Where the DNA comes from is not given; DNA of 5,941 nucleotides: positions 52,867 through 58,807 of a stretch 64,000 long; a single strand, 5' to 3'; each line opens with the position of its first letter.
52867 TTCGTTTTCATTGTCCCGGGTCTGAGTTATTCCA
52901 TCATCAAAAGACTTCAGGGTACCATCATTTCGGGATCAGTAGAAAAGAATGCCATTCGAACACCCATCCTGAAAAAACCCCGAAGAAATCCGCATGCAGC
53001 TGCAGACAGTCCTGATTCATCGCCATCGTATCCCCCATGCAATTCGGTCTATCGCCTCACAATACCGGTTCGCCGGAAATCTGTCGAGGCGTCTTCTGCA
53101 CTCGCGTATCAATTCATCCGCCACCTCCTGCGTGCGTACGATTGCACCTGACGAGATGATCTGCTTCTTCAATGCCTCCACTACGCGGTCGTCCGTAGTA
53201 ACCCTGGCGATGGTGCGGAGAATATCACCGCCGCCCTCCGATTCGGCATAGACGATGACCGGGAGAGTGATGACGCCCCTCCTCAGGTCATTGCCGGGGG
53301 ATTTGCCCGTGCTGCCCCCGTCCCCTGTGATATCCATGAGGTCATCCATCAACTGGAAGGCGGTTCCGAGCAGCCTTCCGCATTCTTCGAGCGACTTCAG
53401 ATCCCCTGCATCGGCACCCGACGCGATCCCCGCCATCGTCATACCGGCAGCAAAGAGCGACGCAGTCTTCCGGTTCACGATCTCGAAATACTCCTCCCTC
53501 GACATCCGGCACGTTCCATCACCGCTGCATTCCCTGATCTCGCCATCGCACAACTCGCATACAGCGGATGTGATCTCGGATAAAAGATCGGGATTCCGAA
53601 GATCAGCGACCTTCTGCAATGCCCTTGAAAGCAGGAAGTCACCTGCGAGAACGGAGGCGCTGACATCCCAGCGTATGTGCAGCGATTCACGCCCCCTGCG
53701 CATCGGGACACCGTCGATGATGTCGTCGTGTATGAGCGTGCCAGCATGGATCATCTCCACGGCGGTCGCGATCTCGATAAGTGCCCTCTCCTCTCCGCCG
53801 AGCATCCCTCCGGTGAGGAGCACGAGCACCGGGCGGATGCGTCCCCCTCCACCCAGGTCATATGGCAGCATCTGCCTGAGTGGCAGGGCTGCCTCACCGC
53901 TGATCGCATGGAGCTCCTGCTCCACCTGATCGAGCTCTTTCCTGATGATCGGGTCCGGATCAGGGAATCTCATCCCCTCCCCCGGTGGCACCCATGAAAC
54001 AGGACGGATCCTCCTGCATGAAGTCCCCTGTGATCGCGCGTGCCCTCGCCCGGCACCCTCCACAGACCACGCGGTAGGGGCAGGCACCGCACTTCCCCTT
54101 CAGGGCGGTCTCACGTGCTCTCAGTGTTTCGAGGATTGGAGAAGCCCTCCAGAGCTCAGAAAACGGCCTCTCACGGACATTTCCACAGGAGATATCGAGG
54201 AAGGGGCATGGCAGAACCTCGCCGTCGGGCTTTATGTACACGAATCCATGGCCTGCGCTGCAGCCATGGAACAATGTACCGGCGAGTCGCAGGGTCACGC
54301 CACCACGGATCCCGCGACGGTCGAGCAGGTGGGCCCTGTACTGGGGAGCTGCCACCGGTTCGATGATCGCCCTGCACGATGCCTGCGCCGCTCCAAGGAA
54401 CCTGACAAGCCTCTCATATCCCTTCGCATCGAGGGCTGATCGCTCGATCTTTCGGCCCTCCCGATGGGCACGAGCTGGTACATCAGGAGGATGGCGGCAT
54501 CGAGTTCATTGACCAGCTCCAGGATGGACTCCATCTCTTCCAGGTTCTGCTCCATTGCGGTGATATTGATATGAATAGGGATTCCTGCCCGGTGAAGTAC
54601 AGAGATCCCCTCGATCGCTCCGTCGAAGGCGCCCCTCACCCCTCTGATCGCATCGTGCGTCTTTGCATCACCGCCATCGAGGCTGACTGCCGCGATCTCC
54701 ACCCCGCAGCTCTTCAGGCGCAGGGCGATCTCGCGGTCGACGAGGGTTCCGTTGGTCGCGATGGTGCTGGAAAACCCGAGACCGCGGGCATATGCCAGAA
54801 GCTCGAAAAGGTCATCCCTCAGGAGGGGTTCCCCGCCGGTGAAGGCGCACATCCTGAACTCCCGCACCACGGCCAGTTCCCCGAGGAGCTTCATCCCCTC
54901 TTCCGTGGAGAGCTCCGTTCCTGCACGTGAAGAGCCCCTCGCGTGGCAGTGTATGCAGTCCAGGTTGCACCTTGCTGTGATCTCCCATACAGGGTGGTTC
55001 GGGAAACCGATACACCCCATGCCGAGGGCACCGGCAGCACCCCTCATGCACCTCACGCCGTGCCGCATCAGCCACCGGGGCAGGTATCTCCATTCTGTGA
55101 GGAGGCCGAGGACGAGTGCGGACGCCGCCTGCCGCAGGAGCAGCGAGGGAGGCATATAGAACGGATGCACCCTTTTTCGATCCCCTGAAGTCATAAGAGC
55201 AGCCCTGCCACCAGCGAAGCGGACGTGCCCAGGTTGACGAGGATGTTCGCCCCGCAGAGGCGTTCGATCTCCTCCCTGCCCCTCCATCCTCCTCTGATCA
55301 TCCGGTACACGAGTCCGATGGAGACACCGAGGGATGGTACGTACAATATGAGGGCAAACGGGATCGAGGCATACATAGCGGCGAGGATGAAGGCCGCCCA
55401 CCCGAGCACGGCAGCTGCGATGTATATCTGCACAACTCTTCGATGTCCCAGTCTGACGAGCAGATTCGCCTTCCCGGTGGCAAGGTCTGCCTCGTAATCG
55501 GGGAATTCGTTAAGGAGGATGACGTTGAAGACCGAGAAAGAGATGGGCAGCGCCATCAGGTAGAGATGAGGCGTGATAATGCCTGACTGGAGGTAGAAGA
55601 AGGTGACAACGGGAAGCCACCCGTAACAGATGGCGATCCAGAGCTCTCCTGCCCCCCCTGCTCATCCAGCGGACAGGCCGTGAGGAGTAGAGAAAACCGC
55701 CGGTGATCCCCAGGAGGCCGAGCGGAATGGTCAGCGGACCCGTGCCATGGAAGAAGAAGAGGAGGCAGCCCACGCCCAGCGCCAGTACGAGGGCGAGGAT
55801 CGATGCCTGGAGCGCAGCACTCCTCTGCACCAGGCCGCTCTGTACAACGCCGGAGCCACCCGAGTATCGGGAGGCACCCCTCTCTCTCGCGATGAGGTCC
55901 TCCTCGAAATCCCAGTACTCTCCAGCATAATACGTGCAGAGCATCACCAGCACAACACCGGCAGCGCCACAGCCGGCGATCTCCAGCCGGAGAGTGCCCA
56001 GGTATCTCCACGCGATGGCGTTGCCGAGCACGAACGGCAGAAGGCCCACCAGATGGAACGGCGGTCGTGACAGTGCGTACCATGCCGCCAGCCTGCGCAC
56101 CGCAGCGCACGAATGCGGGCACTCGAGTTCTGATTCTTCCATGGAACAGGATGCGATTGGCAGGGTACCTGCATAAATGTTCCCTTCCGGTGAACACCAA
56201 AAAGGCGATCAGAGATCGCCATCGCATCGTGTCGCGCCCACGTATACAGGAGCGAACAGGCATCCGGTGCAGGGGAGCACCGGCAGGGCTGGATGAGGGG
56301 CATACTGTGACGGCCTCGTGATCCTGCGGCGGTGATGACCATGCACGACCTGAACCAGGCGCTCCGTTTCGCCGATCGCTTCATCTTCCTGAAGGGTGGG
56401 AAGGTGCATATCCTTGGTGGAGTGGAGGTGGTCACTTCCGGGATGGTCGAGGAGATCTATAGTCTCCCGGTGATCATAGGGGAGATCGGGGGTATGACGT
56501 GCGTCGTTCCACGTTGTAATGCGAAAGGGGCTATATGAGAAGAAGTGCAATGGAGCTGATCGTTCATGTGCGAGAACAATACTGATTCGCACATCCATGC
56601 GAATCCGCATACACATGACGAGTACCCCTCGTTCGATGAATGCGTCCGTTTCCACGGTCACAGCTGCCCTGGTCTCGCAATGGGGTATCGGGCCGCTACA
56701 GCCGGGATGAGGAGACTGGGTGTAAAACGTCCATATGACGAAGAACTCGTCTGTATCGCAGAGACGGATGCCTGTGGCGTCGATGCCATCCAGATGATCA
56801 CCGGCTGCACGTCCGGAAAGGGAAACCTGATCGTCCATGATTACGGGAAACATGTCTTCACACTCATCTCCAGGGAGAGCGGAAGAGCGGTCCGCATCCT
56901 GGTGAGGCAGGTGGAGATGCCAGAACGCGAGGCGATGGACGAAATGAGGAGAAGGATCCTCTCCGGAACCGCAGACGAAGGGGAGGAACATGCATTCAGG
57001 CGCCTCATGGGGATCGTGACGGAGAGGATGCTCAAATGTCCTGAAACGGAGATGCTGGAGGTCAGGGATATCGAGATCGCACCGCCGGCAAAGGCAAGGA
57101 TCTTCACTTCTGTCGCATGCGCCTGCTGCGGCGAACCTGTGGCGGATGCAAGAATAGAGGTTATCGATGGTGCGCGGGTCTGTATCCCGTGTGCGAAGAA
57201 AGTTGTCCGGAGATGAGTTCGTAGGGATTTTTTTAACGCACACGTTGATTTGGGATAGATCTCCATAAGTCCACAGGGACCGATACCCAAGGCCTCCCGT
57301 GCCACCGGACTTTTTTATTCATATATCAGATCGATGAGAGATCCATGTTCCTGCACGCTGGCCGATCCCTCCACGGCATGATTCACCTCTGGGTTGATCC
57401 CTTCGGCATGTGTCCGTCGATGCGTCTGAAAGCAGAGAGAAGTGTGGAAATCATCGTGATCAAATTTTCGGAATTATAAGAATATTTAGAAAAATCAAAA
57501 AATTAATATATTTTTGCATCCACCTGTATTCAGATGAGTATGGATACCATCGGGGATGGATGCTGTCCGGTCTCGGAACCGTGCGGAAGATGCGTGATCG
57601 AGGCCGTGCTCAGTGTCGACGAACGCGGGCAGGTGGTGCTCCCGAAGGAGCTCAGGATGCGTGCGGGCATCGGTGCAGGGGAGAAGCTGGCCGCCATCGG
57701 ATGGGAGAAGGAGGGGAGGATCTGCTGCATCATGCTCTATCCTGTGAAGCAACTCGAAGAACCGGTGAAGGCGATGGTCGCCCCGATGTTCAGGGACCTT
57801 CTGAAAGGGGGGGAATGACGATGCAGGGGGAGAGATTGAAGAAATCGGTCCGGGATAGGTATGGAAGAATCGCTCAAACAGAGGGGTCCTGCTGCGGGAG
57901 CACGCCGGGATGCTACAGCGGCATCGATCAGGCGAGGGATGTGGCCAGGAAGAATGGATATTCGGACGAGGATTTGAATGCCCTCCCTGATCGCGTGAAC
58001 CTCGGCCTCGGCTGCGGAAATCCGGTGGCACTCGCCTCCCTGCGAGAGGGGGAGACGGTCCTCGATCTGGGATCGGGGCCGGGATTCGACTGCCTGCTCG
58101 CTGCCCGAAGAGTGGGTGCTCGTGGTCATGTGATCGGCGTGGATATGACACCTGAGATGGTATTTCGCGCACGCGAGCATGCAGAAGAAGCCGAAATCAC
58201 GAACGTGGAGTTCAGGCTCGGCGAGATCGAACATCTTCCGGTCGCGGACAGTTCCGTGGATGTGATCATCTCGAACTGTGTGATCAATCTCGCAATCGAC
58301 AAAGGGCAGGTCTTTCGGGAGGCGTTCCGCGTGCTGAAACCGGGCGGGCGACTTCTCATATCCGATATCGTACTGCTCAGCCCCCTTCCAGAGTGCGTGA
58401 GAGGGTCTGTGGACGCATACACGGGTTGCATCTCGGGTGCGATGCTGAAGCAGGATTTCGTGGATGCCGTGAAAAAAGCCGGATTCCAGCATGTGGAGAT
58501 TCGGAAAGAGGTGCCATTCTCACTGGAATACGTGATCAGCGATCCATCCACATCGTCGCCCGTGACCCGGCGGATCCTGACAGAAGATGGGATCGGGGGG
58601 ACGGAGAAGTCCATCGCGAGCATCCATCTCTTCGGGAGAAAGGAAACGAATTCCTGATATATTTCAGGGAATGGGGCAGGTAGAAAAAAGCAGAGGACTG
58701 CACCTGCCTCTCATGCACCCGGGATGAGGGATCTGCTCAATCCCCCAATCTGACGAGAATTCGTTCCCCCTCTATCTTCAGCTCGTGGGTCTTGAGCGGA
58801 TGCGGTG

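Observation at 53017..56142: Prenyltransferase - radical SAM/SPASM - polyprenyl synthase operon with its first two genes inactivated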

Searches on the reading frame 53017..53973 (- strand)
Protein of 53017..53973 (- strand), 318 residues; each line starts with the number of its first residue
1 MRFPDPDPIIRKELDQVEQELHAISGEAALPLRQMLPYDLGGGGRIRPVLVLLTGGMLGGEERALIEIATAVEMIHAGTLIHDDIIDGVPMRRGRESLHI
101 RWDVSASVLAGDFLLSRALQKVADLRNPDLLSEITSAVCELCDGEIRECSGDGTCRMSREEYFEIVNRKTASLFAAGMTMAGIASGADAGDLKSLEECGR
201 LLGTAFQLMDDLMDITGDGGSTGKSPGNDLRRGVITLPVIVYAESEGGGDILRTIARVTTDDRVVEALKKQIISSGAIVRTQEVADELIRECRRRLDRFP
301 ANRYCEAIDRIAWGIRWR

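Call 6: search_protein_families(library=ncbifam, proteins=[window:53020-53973:-])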
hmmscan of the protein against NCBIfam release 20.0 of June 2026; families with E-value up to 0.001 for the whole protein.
seq(318 aa): 16 families
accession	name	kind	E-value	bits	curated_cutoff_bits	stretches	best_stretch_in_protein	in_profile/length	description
NF041169.1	f2_encap_cargo4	exception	1.1e-54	186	450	1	37-310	44-324/334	family 2 encapsulin nanocompartment cargo protein polyprenyl transferase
TIGR02748.1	GerC3_HepT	equivalog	7.4e-54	183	456.55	1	10-313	9-312/319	heptaprenyl diphosphate synthase component II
NF040698.1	IdsA_Meth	equivalog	6.6e-53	180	468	1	41-312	40-320/328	short chain isoprenyl diphosphate synthase IdsA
NF042417.1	NPPPS_Mycobact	equivalog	4.1e-50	170.7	600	1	11-307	23-322/335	nonaprenyl/(2E,6E)-farnesyl/geranylgeranyl diphosphat synthase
TIGR02749.1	prenyl_cyano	equivalog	3.2e-49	167.7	383.2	1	10-310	10-312/322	solanesyl diphosphate synthase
NF045628.1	HxpDPsynlarge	equivalog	1.3e-48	165.7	500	1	14-300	5-291/311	hexaprenyl-diphosphate synthase large subunit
NF008140.0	PRK10888.1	equivalog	3.9e-46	157.8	412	1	41-311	42-314/323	octaprenyl diphosphate synthase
NF041003.1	GGPP_syn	equivalog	1.6e-42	145.8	500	1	40-301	36-305/326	geranylgeranyl diphosphate synthase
NF045549.1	GGPPsyn_IdsB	equivalog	2.2e-40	138.8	475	1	38-251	60-277/346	geranylgeranyl diphosphate synthase IdsB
NF045485.1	FPPsyn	subfamily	3.9e-37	127.9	275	1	14-242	5-247/288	farnesyl diphosphate synthase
NF040789.2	gerfarn_diphsyn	equivalog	2.9e-36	125.4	560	1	61-312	80-337/345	geranylfarnesyl diphosphate synthase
NF045685.1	GGPPSynCrtE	equivalog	2.8e-30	105.4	460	1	36-241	34-251/293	geranylgeranyl diphosphate synthase CrtE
NF040627.1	GFPS_Meth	equivalog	3.3e-26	92.4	600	1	41-215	38-210/285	geranylfarnesyl diphosphate synthase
NF007877.0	PRK10581.1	equivalog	1.3e-25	90.2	321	1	40-243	41-256/299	(2E,6E)-farnesyl diphosphate synthase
NF042416.1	GFPPS_Mycobact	equivalog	1.3e-22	80.3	600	1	27-302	26-331/350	bifunctional (2E,6E)-farnesyl/geranyl diphosphate synthase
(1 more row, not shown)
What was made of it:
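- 53017..53973 (-): Intact trans-polyprenyl diphosphate synthase (318 aa), predicted to be medium- or long-chain. It is MDH7592896.1 in the public record. Call 6: the top models are the encapsulin cargo polyprenyl transferase (186 bits), HepT component II (183) and IdsA (180), followed by nonaprenyl, solanesyl and hexaprenyl synthases.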

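Call 7: search_protein_families(library=pfam, proteins=[window:53020-53973:-])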
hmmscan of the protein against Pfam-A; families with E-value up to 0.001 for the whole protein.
seq(318 aa): 1 family
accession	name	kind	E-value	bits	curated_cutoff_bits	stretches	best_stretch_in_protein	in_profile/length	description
PF00348.22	polyprenyl_synt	-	3.4e-59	200.5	27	1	32-268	4-247/251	Polyprenyl synthetase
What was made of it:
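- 53017..53973 (-): Call 7: PF00348, 200 bits.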

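Call 12: find_encoding_contigs(protein=window:53017-53973:-, flank=10000, max_places=4)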
Protein window:53017-53973:- (318 aa): no gene with exactly this product is on record in the collection.

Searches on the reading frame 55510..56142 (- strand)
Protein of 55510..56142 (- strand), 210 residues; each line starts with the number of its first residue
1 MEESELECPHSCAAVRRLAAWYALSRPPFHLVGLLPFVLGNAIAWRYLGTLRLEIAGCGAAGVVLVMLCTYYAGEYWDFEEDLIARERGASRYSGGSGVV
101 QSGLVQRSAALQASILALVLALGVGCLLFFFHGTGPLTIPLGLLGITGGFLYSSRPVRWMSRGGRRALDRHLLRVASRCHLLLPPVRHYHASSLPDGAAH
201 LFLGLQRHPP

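Call 52: list_cluster_members(proteins=[window:55510-56142:-, window:55191-55556:-, window:54295-55194:-, window:53960-54355:-, window:53017-53973:-, window:53017-54087:-, window:56566-57216:+, window:57534-57818:+, window:50223-51338:-, window:58737-59093:-])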
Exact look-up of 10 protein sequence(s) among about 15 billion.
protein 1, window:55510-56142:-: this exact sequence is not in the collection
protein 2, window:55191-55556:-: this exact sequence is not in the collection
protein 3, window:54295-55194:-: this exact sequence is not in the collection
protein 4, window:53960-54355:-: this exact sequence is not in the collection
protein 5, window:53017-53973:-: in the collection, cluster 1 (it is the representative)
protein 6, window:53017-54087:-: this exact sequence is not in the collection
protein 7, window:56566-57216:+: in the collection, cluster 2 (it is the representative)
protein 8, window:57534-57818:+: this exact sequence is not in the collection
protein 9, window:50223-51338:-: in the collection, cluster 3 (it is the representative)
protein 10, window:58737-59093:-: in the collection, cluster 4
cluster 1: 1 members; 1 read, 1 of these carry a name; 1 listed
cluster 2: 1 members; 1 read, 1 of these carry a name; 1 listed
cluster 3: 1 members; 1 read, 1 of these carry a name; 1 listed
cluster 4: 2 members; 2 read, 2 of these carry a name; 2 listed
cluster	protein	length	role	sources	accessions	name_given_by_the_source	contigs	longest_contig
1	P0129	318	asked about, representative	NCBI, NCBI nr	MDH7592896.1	MAG: polyprenyl synthetase family protein [Methanomicrobiales archaeon] | polyprenyl synthetase family protein [Methanomicrobiales archaeon]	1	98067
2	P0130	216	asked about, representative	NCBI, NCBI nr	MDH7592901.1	MAG: FmdE family protein [Methanomicrobiales archaeon] | FmdE family protein [Methanomicrobiales archaeon]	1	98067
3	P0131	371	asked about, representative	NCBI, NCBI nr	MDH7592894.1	MAG: GTP-binding protein [Methanomicrobiales archaeon] | GTP-binding protein [Methanomicrobiales archaeon]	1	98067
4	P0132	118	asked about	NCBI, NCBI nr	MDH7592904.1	MAG: Rieske 2Fe-2S domain-containing protein [Methanomicrobiales archaeon] | Rieske 2Fe-2S domain-containing protein [Methanomicrobiales archaeon]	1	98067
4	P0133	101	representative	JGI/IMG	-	3-phenylpropionate/trans-cinnamate dioxygenase ferredoxin subunit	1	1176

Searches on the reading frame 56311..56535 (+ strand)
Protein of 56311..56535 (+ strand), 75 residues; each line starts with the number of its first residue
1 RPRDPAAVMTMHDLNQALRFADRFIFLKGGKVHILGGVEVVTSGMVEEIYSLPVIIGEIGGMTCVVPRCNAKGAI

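Call 45: search_solved_structures(query=window:56311-56535:+, max_evalue=1, show_alignments=2)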
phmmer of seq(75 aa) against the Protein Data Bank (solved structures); distinct sequences matched with E-value up to 1: 14.
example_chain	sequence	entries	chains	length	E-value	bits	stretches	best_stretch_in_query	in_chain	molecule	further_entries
7ahc_D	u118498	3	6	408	0.00094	22.6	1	8-43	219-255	ABC-type proline/glycine betaine transport system ATPase component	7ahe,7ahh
7ahd_C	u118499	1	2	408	0.00095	22.6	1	8-43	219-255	ABC-type proline/glycine betaine transport system ATPase component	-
4dbl_C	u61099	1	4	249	0.0014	22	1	6-50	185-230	Vitamin B12 import ATP-binding protein BtuD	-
2qi9_C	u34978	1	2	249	0.0014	22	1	6-50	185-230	Vitamin B12 import ATP-binding protein btuD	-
4fi3_C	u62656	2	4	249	0.0014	22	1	6-50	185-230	Vitamin B12 import ATP-binding protein BtuD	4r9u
7lb8_U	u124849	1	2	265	0.0014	22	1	6-55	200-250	Iron(3+)-hydroxamate import ATP-binding protein FhuC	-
1l7v_C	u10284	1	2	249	0.0015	21.9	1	6-50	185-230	Vitamin B12 transport ATP-binding protein btuD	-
9j4r_B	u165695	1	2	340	0.03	17.8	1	5-40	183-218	Iron ABC transporter, ATP-binding protein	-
4g1u_C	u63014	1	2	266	0.044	17.2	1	4-42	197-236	Hemin import ATP-binding protein HmuV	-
4hzi_A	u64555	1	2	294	0.63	13.6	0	16-68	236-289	ABC transporter ATP-binding protein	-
1f3o_A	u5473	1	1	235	0.8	13.3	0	7-33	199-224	HYPOTHETICAL ABC TRANSPORTER ATP-BINDING PROTEIN MJ0796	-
1l2t_A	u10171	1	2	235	0.8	13.3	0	7-33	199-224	Hypothetical ABC transporter ATP-binding protein MJ0796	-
3tif_A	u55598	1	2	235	0.81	13.3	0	7-33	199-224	Uncharacterized ABC transporter ATP-binding protein MJ0796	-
3fvq_A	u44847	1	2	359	0.84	13.2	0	5-32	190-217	Fe(3+) ions import ATP-binding protein fbpC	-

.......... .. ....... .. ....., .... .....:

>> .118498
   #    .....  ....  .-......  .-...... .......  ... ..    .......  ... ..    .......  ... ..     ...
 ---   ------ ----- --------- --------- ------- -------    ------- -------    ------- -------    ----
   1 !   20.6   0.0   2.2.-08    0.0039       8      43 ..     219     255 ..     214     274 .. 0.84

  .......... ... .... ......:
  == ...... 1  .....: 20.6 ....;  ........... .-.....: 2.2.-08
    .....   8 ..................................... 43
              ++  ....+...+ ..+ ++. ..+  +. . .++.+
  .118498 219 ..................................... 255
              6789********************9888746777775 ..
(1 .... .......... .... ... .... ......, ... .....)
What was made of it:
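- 56332..56538 (+): Context feature: the C-terminal remnant (last ~70 residues) of a BtuD/FhuC-type ABC ATPase. Its first ~185 codons are missing and would overlap the UbiA gene. Call 45: the remnant matches residues 185-250 of BtuD/FhuC (E=0.0014), including the H-loop HDLN.
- Checked: A truncated ABC ATPase remnant does lie directly upstream of the UbiA start (call 45).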

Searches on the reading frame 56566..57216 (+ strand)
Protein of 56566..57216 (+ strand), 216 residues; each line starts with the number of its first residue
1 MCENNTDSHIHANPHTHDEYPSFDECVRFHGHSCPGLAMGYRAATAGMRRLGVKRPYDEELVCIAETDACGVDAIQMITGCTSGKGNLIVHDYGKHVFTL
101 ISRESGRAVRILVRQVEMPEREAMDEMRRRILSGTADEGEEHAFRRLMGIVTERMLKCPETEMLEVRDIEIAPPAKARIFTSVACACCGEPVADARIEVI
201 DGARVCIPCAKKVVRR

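Call 44: search_protein_families(library=pfam, max_evalue=0.01, proteins=[window:56566-57216:+])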
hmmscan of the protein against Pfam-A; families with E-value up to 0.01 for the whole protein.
window:56566-57216:+ (216 aa): 2 families
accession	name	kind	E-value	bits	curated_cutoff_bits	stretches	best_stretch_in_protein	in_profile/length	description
PF02663.19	FmdE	-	8.1e-44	149.3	22.9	1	29-164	1-132/133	FmdE, Molybdenum formylmethanofuran dehydrogenase operon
PF01258.23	zf-dskA_traR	-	7.9e-11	42.2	24.9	1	178-213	1-34/36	Prokaryotic dksA/traR C4-type zinc finger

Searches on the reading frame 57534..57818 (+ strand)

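Call 44: search_protein_families(library=pfam, max_evalue=0.01, proteins=[window:57534-57818:+])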
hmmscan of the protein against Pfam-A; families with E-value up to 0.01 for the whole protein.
window:57534-57818:+ (94 aa): 1 family
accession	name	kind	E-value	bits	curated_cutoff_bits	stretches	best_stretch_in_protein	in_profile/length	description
PF04014.23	MazE_antitoxin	-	1.7e-05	25.1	24.7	1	27-52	3-28/48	Antidote-toxin recognition MazE, bacterial antitoxin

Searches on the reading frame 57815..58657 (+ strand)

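Call 44: search_protein_families(library=pfam, max_evalue=0.01, proteins=[window:57815-58657:+])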
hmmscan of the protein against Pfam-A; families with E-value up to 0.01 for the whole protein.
window:57815-58657:+ (280 aa): 16 families
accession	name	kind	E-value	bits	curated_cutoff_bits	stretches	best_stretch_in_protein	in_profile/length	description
PF13847.12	Methyltransf_31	-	5.5e-40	136.8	27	1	77-214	2-136/145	Methyltransferase domain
PF13649.12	Methyltransf_25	-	2.5e-23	83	27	1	82-178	1-97/97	Methyltransferase domain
PF08241.18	Methyltransf_11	-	3.2e-23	82.6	21.2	1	83-182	1-95/95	Methyltransferase domain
PF01209.24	Ubie_methyltran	-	3.5e-17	63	20.1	1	75-182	44-151/233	ubiE/COQ5 methyltransferase family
PF08242.18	Methyltransf_12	-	7.1e-12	46.3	30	1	83-180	1-98/98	Methyltransferase domain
PF13489.12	Methyltransf_23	-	3.7e-11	43.5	27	1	73-185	17-119/164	Methyltransferase domain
PF01135.25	PCMT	-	8.7e-10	39.1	20.3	1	73-182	68-171/210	Protein-L-isoaspartate(D-aspartate) O-methyltransferase (PCMT)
PF06325.19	PrmA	-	7.7e-08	32.6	22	1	76-186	159-262/296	Ribosomal protein L11 methyltransferase (PrmA)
PF20922.3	Anamorsin_N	-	6.4e-06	26.4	27.1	1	136-187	40-92/163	Anamorsin, N-terminal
PF05148.21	Methyltransf_8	-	7.3e-06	26.4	27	1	136-185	111-159/219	Hypothetical methyltransferase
PF05175.20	MTS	-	1.1e-05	25.6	23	1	78-182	31-138/170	Methyltransferase small domain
PF01728.25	FtsJ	-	1.6e-05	25.4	24.1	1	76-159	19-103/181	FtsJ-like methyltransferase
PF02353.26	CMAS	-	3.5e-05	23.7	27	1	75-188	59-170/273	Mycolic acid cyclopropane synthetase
PF01170.24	UPF0020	-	7.7e-05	22.9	22.3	1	102-154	75-128/197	RMKL-like, methyltransferase domain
PF01234.23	NNMT_PNMT_TEMT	-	0.0026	17.4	25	0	77-100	55-78/261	NNMT/PNMT/TEMT family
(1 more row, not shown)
